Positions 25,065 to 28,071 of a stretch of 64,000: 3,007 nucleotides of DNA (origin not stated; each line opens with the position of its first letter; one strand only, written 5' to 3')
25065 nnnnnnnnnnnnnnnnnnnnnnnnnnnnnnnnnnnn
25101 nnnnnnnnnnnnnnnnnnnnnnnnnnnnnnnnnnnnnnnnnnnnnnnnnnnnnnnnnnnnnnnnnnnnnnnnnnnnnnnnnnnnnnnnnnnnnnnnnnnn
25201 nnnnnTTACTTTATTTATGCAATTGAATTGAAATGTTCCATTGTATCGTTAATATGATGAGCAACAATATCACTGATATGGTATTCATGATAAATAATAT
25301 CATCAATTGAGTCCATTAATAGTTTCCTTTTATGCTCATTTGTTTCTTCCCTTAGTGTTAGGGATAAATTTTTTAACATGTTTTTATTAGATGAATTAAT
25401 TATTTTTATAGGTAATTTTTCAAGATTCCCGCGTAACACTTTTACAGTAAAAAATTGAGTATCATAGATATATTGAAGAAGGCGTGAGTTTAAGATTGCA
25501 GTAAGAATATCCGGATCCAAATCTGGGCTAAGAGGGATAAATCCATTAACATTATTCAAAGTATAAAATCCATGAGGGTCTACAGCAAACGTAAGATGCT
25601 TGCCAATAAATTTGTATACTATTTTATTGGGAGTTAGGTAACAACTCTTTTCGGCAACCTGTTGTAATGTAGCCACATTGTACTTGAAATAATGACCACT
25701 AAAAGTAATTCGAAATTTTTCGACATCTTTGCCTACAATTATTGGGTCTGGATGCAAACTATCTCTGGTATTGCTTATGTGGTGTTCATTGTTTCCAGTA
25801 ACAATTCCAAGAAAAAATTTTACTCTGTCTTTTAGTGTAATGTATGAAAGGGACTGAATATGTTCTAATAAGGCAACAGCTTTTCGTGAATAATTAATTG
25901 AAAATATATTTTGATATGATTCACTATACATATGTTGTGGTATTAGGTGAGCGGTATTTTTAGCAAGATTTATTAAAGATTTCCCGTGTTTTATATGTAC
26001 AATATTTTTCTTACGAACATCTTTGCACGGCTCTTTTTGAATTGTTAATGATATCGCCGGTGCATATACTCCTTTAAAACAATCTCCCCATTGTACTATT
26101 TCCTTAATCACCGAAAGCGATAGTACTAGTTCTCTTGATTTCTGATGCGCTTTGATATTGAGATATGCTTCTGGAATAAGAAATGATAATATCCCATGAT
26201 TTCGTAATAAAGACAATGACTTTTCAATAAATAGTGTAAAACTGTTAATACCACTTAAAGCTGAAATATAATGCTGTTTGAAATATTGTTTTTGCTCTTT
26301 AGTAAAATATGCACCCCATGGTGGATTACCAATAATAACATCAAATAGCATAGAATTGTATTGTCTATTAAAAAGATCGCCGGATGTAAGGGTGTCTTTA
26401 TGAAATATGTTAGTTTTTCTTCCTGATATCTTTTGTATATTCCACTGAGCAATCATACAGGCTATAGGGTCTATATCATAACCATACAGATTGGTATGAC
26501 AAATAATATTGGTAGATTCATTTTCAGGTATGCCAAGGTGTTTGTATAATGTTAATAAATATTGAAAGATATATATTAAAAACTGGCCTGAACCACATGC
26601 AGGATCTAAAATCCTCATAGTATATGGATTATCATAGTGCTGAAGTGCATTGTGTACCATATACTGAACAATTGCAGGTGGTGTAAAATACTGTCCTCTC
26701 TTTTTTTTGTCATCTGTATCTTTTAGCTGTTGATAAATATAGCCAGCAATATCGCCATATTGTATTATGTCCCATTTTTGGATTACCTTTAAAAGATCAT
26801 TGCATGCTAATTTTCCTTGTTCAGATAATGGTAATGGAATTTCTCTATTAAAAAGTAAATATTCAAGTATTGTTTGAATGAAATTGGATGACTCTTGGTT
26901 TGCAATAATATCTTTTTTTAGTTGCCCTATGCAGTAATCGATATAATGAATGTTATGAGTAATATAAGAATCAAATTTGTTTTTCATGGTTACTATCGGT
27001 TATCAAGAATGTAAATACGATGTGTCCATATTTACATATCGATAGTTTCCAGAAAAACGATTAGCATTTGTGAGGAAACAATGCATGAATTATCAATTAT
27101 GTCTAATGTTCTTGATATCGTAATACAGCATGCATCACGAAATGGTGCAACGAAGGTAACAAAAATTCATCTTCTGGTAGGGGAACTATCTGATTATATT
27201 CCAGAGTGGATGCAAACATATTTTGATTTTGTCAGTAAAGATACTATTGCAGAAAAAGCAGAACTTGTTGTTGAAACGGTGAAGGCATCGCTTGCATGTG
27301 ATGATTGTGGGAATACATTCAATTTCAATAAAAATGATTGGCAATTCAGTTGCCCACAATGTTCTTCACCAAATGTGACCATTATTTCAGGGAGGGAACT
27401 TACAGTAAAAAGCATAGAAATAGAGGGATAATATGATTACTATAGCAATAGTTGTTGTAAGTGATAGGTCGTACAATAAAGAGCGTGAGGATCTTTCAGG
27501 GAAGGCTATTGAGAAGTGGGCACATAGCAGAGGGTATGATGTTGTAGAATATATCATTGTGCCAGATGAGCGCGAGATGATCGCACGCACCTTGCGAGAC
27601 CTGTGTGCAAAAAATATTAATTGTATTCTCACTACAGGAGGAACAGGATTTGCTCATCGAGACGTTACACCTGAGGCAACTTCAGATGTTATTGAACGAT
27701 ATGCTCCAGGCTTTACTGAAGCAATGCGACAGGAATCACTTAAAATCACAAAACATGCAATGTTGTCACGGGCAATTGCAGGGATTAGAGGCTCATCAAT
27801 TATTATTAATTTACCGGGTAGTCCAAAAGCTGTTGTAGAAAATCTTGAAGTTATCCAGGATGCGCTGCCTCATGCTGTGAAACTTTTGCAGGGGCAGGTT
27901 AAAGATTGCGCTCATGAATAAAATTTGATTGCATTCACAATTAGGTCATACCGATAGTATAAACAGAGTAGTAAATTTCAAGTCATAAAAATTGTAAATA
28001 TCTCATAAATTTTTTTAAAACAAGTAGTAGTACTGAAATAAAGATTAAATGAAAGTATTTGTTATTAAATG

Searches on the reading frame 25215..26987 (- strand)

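Call 6: search_protein_families(library=pfam, proteins=[window:25215-26987:-], max_evalue=0.01)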
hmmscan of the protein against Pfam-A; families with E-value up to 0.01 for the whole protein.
window:25215-26987:- (590 aa): 6 families
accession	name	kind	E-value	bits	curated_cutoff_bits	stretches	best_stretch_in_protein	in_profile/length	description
PF02384.22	N6_Mtase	-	2.5e-25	89.9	20.4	1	79-354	4-266/311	N-6 DNA Methylase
PF12950.13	TaqI_C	-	3e-21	76.3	26.5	1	415-527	2-118/118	TaqI-like C-terminal specificity domain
PF07669.17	Eco57I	-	1.3e-19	71.4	25.3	1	166-301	2-166/171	Eco57I restriction-modification methylase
PF20473.4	MmeI_Mtase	-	4e-07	29.9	27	1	123-183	20-81/259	MmeI, DNA-methyltransferase domain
PF01170.24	UPF0020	-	7.3e-06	26.3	22.3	1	123-233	29-140/197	RMKL-like, methyltransferase domain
PF09445.16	Methyltransf_15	-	0.0045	17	22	0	125-235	3-92/165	RNA cap guanine-N2 methyltransferase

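Call 7: search_protein_families(library=ncbifam, proteins=[window:25215-26987:-], max_evalue=0.01)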
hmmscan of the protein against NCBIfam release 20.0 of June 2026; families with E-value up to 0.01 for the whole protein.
window:25215-26987:- (590 aa): 9 families
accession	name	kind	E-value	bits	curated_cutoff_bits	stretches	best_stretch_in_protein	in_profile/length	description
NF033452.1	BREX_1_MTaseX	exception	4.5e-32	110.9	500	2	120-181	311-372/1210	BREX-1 system adenine-specific DNA-methyltransferase PglX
NF033455.1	BREX_6_MTaseX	exception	4.1e-21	74.3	900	2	94-181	303-393/1319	BREX-6 system adenine-specific DNA-methyltransferase PglX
NF047738.1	antiphage_MADS2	equivalog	4.1e-19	68.3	720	1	79-290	292-534/654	methylation-associated defense system DNA methyltransferase MAD2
TIGR02987.1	met_A_Alw26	exception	2.2e-18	66.3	353.5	1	95-234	1-133/523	Alw26I/Eco31I/Esp3I family type II restriction adenine-specific DNA-methyltransferase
NF033454.1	BREX_5_MTaseX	exception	7.3e-13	47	900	1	116-184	295-364/1404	BREX-5 system adenine-specific DNA-methyltransferase PglX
NF033451.1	BREX_2_MTaseX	equivalog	1.9e-09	35.8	400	1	82-182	181-284/1185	BREX-2 system adenine-specific DNA-methyltransferase PglX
TIGR03534.1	RF_mod_PrmC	equivalog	6.6e-09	35.6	199.1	1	109-226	75-168/253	peptide chain release factor N(5)-glutamine methyltransferase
TIGR00536.1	hemK_fam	subfamily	0.0052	15.9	115.5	0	120-266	112-239/286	HemK family protein methyltransferase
NF008748.0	PRK11783.1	equivalog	0.0069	14.6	466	0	163-233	257-324/704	bifunctional 23S rRNA (guanine(2069)-N(7))-methyltransferase RlmK/23S rRNA (guanine(2445)-N(2))-methyltransferase RlmL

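Call 58: search_protein_families(library=padloc, proteins=[window:25215-26987:-], max_evalue=0.001)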
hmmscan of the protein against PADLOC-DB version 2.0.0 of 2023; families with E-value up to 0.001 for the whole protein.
window:25215-26987:- (590 aa): 70 families (the best 25 are shown)
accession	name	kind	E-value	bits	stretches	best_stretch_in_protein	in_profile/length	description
PDLC03348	MTase_II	-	2.2e-92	308.8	1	78-575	201-704/727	Type II methyltransferase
PDLC03356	MTase_II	-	5.5e-63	211.6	1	82-547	96-525/545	Type II methyltransferase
PDLC03335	MTase_II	-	1.7e-30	104.3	1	62-366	44-353/607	Type II methyltransferase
PDLC02521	PglX|PglXI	-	3.3e-28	96.2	2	120-185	305-370/1174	PglX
PDLC03021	MTase_I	-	7.8e-27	92.2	1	67-299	127-356/491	Type I methyltransferase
PDLC03338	MTase_II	-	3.7e-26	90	1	55-287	87-316/604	Type II methyltransferase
PDLC03600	REase_MTase_IIG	-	2.6e-25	86.6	2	120-185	298-363/1205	Type IIG restriction enzyme-methyltransferase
PDLC02525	PglX|PglXI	-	6.9e-24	82.4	2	120-185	281-346/607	PglX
PDLC03604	REase_MTase_IIG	-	7.1e-24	81.9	2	211-407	531-732/1011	Type IIG restriction enzyme-methyltransferase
PDLC03267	MTase_II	-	2.6e-23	80.8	1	90-406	6-305/539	Type II methyltransferase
PDLC03612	REase_MTase_IIG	-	3.2e-23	79.9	2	214-408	806-1002/1247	Type IIG restriction enzyme-methyltransferase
PDLC04134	mad2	-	2.2e-21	74.3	1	78-290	251-415/492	mads_2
PDLC02641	DrmMI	-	3.2e-18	63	1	95-193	271-373/1161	DrmMI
PDLC03245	MTase_II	-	2.3e-17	60.8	1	83-406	13-359/577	Type II methyltransferase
PDLC02524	PglX|PglXI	-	2.4e-17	60.6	1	124-184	126-186/722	PglX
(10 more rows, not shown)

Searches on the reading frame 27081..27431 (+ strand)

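Call 6: search_protein_families(library=pfam, proteins=[window:27081-27431:+], max_evalue=0.01)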
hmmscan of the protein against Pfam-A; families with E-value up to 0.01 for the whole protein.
window:27081-27431:+ (116 aa): 5 families
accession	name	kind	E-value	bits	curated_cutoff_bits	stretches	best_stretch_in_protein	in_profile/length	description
PF01155.25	HypA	-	9.3e-36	122.7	28.9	1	1-114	1-112/112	Hydrogenase/urease nickel incorporation, metallochaperone, hypA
PF23451.1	Zn_ribbon_PaaD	-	0.0002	21.4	27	0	84-103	10-29/53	PaaD zinc beta ribbon domain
PF23547.1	Zn_ribbon_FGT1_1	-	0.0042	17.1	27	1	73-98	5-30/35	FORGETTER1 first zinc ribbon domain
PF22191.2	IBR_1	-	0.0068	16.7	27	1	71-95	4-28/47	IBR domain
PF09723.15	Zn_ribbon_8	-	0.007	16.8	34.4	0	72-99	7-37/41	Zinc ribbon domain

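Call 7: search_protein_families(library=ncbifam, proteins=[window:27081-27431:+], max_evalue=0.01)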
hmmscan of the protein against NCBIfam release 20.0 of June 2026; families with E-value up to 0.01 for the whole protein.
window:27081-27431:+ (116 aa): 6 families
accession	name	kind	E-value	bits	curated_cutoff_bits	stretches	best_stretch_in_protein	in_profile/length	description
TIGR00100.1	hypA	equivalog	1.6e-31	108.7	88.1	1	1-115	1-114/116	hydrogenase maturation nickel metallochaperone HypA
NF001976.0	PRK00762.1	equivalog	3.3e-27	94.7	146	1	1-115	1-119/124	hydrogenase maturation nickel metallochaperone HypA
NF001839.0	PRK00564.1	equivalog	6e-21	74.8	112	1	1-115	1-115/117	hydrogenase/urease nickel incorporation protein HypA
NF009046.0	PRK12380.1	subfamily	4e-18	65.8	113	1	1-115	1-113/113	hydrogenase/urease nickel incorporation protein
NF002979.0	PRK03681.1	subfamily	1.3e-17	64.1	121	1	1-115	1-114/116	hydrogenase/urease nickel incorporation protein HypA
NF003008.0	PRK03824.1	equivalog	1e-16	61.1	125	2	1-83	1-83/135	hydrogenase nickel incorporation protein HypA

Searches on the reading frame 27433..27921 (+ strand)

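Call 6: search_protein_families(library=pfam, proteins=[window:27433-27921:+], max_evalue=0.01)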
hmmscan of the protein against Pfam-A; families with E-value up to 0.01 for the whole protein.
window:27433-27921:+ (162 aa): 1 family
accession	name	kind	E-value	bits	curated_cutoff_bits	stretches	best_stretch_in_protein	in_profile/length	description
PF00994.29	MoCF_biosynth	-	3.9e-33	114.6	26.6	1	5-146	1-143/144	Probable molybdopterin binding domain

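Call 7: search_protein_families(library=ncbifam, proteins=[window:27433-27921:+], max_evalue=0.01)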
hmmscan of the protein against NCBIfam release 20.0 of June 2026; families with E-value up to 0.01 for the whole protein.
window:27433-27921:+ (162 aa): 9 families
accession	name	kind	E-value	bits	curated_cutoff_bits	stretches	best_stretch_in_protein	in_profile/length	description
NF002947.1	PRK03604.1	equivalog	9e-46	156.5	285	1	4-155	148-299/301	bifunctional molybdenum cofactor biosynthesis protein MoaC/MoaB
NF006932.0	PRK09417.1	equivalog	4.4e-43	147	158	1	2-145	4-150/193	molybdopterin adenylyltransferase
TIGR00177.1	molyb_syn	domain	7.8e-39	133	85.35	1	2-141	2-145/148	molybdenum cofactor synthesis domain-containing protein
TIGR02667.1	moaB_proteo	equivalog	1.2e-27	96.6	222.4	1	2-141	5-144/163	molybdenum cofactor biosynthesis protein B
NF002291.0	PRK01215.1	equivalog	5.8e-07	28.8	293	1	32-91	34-92/264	nicotinamide mononucleotide deamidase-related protein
NF011068.0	PRK14498.1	equivalog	0.00056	18.1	534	1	20-83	212-274/647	molybdopterin biosynthesis protein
NF001813.0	PRK00549.1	equivalog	0.002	17.2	379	1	32-90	31-88/414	competence/damage-inducible protein A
NF002977.0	PRK03670.1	equivalog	0.0028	17.1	305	1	6-89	5-88/252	competence damage-inducible protein A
NF011060.0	PRK14491.1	equivalog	0.0093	14.4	532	0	26-78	400-451/598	bifunctional molybdopterin-guanine dinucleotide biosynthesis adaptor protein MobB/molybdopterin molybdotransferase MoeA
